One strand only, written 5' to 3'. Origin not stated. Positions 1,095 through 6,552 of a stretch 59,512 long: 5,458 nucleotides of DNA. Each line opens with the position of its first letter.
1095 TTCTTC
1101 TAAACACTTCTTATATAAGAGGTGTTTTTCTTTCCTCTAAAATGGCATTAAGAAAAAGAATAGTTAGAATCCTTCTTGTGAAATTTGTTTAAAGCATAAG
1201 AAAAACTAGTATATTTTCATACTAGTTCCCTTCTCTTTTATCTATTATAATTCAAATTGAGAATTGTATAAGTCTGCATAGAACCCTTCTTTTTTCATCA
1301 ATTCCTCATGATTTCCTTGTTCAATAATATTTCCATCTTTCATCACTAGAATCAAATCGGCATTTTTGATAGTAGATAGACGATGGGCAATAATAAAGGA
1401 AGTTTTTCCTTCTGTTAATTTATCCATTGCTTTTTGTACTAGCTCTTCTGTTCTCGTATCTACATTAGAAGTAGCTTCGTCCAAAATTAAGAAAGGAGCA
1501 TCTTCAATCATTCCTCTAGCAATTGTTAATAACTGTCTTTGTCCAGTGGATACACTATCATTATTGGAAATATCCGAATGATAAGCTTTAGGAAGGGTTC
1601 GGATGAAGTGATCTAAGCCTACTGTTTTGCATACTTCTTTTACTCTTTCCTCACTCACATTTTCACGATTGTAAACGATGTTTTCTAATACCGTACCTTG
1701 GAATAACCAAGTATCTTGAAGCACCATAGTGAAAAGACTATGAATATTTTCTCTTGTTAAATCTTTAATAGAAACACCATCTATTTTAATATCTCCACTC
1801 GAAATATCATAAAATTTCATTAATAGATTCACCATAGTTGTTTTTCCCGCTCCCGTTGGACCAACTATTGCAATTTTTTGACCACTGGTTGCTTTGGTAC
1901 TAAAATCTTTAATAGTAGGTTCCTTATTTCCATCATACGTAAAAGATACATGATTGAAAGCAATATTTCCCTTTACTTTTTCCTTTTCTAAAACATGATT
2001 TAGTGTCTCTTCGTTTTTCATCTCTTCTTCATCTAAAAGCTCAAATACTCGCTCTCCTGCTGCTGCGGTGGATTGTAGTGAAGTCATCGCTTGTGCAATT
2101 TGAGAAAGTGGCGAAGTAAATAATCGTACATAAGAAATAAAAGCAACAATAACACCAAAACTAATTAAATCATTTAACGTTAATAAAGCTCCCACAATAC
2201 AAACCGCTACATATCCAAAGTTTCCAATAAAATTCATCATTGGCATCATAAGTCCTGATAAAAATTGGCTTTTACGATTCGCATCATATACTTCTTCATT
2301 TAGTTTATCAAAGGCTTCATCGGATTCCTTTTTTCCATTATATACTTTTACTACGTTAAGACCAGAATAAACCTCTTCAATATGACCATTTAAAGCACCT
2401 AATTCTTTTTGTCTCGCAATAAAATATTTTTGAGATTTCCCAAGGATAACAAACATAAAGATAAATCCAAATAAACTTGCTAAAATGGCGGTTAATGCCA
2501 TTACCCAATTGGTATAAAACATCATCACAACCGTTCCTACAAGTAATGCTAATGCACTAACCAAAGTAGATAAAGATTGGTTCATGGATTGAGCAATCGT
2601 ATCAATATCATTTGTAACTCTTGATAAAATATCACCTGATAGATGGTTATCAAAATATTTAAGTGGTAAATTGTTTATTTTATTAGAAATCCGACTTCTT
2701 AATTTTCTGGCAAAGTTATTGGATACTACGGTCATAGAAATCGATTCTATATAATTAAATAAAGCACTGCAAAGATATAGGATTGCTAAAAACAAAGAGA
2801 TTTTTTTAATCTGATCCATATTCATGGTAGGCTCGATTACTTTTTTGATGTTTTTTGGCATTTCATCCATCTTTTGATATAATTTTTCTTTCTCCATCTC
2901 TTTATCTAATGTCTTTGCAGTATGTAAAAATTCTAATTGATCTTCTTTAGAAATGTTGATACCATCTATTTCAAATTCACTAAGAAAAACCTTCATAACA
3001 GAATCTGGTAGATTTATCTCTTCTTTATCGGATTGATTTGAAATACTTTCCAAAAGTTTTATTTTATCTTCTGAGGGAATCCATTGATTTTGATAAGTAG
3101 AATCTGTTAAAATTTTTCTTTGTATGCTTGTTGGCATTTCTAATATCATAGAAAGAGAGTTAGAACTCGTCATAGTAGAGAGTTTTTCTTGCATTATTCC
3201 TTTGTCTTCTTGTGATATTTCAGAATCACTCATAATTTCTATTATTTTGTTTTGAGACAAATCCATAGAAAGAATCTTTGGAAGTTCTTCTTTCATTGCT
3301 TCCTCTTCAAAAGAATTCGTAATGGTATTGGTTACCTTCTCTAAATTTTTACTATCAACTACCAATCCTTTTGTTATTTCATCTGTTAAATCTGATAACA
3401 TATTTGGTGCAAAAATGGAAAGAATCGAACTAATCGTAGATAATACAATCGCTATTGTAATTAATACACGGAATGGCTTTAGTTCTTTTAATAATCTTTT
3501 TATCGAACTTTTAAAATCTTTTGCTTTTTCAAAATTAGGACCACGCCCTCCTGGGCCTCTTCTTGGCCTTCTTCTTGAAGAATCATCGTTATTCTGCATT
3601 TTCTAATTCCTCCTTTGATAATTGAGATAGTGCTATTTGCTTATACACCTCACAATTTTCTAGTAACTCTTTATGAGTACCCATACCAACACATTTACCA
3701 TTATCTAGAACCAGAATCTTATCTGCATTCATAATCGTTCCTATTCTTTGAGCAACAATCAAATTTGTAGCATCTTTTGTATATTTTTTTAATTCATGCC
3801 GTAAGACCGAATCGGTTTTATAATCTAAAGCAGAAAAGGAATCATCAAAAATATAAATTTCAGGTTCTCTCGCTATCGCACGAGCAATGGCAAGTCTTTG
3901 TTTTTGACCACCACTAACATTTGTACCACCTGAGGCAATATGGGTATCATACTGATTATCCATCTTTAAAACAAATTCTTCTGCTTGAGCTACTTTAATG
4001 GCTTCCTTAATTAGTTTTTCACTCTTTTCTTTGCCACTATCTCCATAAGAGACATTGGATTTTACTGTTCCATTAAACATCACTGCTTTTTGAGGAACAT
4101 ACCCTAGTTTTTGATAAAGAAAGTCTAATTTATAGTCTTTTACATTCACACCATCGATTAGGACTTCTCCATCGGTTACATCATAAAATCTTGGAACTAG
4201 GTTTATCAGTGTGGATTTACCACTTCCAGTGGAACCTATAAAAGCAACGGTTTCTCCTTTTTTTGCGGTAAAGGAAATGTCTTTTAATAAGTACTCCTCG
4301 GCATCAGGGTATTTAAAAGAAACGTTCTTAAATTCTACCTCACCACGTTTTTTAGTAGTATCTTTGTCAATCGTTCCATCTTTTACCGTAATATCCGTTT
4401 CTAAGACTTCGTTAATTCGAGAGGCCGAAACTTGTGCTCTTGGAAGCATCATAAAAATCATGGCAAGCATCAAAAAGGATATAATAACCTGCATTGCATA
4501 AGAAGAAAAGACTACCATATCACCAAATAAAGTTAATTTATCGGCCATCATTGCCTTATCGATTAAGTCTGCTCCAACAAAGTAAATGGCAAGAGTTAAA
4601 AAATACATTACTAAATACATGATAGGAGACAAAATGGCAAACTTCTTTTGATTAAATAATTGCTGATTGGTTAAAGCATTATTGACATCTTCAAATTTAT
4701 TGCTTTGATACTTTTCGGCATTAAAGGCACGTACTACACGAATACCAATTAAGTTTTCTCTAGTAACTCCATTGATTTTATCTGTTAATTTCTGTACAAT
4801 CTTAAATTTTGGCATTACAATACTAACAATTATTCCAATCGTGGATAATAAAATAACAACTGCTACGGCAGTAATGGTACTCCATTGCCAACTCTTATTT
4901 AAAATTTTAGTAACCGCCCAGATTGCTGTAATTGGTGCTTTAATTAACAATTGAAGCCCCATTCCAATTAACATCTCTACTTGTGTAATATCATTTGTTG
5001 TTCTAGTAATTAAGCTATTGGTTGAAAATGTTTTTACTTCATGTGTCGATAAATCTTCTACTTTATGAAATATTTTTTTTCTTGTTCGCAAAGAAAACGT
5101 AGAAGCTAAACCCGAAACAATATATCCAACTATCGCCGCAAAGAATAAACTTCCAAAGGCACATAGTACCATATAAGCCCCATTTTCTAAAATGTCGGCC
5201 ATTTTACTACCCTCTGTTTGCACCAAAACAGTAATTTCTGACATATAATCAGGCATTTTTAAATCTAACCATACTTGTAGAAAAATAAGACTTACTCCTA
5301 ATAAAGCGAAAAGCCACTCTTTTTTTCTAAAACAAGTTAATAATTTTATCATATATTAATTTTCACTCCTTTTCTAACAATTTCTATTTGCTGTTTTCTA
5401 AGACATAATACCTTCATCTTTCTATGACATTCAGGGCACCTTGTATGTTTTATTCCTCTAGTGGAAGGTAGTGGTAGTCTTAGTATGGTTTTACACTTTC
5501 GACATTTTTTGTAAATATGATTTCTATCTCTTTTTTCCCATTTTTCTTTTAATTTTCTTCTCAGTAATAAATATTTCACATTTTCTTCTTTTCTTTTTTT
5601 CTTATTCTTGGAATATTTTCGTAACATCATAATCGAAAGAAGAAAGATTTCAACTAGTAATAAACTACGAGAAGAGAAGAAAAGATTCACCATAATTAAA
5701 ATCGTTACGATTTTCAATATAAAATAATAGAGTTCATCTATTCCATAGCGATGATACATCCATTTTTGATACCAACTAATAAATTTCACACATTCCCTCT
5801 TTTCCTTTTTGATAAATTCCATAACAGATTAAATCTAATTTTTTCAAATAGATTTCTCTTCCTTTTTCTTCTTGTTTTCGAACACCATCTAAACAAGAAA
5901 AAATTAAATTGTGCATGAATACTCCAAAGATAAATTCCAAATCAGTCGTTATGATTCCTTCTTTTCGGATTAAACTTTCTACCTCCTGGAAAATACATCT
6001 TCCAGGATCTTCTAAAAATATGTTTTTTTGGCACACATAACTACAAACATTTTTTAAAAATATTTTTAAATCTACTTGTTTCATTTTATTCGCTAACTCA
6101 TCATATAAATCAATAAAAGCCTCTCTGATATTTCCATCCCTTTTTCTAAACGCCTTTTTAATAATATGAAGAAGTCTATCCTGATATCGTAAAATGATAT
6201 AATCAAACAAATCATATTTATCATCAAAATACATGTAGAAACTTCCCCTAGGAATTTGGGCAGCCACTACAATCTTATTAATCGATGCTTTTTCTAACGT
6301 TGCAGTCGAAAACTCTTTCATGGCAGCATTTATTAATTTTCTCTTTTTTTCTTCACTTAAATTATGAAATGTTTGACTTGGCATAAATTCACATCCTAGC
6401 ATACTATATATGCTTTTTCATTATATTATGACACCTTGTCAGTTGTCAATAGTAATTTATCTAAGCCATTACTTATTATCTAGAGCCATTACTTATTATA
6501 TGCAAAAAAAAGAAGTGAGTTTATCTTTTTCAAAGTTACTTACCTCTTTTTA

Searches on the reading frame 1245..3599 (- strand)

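Call 84: search_protein_families(library=pfam, max_evalue=0.0001, proteins=[window:1245-3599:-])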
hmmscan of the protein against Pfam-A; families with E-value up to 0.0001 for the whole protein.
window:1245-3599:- (784 aa): 4 families
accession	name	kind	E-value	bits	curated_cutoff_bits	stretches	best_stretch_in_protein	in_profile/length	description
PF00664.28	ABC_membrane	-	9.9e-52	176.7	28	1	259-498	33-274/274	ABC transporter transmembrane region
PF00005.33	ABC_tran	-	4.3e-27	95.8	25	1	564-711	2-137/137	ABC transporter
PF02463.25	SMC_N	-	4.5e-08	33.2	40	1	189-753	91-211/220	RecF/RecN/SMC N terminal domain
PF13401.12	AAA_22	-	6.5e-05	23.7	27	0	576-713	8-96/130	AAA domain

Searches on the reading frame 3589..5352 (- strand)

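Call 84: search_protein_families(library=pfam, max_evalue=0.0001, proteins=[window:3589-5352:-])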
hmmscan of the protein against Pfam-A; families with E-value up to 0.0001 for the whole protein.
window:3589-5352:- (587 aa): 3 families
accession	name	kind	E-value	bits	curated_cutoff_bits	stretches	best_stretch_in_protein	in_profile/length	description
PF00005.33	ABC_tran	-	3.7e-30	105.7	25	1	356-506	1-136/137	ABC transporter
PF00664.28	ABC_membrane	-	9.6e-26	91.5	28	1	23-290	8-271/274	ABC transporter transmembrane region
PF02463.25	SMC_N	-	7.7e-05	22.7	40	0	235-547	135-209/220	RecF/RecN/SMC N terminal domain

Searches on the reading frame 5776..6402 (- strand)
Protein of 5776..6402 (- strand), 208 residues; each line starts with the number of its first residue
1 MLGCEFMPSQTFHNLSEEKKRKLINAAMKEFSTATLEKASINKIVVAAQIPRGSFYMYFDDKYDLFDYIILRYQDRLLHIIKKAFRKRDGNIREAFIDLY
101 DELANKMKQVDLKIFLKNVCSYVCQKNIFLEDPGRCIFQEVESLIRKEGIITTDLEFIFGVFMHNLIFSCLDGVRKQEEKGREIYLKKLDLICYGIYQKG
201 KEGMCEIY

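Call 84: search_protein_families(library=pfam, max_evalue=0.0001, proteins=[window:5776-6402:-])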
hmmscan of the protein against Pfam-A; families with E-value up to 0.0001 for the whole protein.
window:5776-6402:- (208 aa): 1 family
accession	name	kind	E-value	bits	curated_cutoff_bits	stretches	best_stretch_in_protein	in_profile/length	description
PF00440.29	TetR_N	-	2.3e-08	34.1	24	1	23-68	1-46/47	Bacterial regulatory proteins, tetR family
